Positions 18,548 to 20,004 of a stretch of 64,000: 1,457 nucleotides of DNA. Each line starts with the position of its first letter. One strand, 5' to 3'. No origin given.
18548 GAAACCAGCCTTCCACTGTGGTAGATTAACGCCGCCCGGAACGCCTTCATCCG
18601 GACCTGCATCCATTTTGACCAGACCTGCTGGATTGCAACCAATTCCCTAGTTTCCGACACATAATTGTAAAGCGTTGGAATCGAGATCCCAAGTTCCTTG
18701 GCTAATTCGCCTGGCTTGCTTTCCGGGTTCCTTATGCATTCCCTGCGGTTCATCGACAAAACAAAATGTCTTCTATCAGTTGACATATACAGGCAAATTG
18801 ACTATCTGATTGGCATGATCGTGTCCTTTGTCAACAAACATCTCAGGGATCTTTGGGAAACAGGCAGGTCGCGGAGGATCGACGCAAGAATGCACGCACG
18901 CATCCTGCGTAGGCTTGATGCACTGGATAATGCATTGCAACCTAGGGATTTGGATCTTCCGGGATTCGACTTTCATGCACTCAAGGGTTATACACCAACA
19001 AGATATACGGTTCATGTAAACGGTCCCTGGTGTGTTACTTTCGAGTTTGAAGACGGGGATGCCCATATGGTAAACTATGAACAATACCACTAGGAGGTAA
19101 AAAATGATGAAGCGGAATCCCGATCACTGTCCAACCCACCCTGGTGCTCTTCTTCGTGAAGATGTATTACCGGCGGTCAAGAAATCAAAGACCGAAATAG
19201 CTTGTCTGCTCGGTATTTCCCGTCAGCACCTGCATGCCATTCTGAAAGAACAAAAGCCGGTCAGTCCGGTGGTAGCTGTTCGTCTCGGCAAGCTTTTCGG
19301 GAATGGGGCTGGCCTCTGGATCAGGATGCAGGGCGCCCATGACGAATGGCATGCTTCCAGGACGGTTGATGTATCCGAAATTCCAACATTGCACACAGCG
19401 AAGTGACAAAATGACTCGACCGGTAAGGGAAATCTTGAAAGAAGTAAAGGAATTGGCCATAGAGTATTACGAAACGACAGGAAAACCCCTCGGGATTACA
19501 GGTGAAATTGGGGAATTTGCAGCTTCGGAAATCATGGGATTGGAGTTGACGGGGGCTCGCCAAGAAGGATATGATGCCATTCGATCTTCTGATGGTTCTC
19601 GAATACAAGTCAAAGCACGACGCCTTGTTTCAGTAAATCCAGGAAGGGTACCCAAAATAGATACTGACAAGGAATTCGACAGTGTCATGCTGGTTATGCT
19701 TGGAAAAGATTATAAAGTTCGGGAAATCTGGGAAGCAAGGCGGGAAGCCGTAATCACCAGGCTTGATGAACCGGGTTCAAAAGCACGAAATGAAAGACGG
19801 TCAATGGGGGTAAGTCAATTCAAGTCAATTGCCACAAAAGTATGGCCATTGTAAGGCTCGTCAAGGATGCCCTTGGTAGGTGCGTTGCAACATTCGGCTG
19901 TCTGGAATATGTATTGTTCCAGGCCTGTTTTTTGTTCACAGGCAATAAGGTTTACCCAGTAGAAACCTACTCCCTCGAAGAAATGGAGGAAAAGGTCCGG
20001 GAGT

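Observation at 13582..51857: Six non-autonomous elements share the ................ terminal repeat core but differ in size and content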

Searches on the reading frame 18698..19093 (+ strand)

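Call 115: search_protein_families(library=pfam, max_evalue=0.01, proteins=[window:18698-19093:+])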
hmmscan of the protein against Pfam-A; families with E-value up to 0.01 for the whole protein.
window:18698-19093:+ (131 aa): 1 family
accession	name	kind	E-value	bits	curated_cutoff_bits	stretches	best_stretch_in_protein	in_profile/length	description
PF05015.19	HigB-like_toxin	-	1.6e-13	51.4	27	1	43-131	2-91/91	RelE-like toxin of type II toxin-antitoxin system HigB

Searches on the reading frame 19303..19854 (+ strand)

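Call 20: search_protein_families(library=pfam, proteins=[window:19303-19854:+], max_evalue=0.01)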
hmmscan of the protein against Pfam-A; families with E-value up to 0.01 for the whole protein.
window:19303-19854:+ (183 aa): 1 family
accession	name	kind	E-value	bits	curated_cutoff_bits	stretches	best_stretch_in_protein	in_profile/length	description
PF22522.2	DUF6998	-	1.7e-12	47.9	27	1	48-180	7-130/136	Family of unknown function (DUF6998)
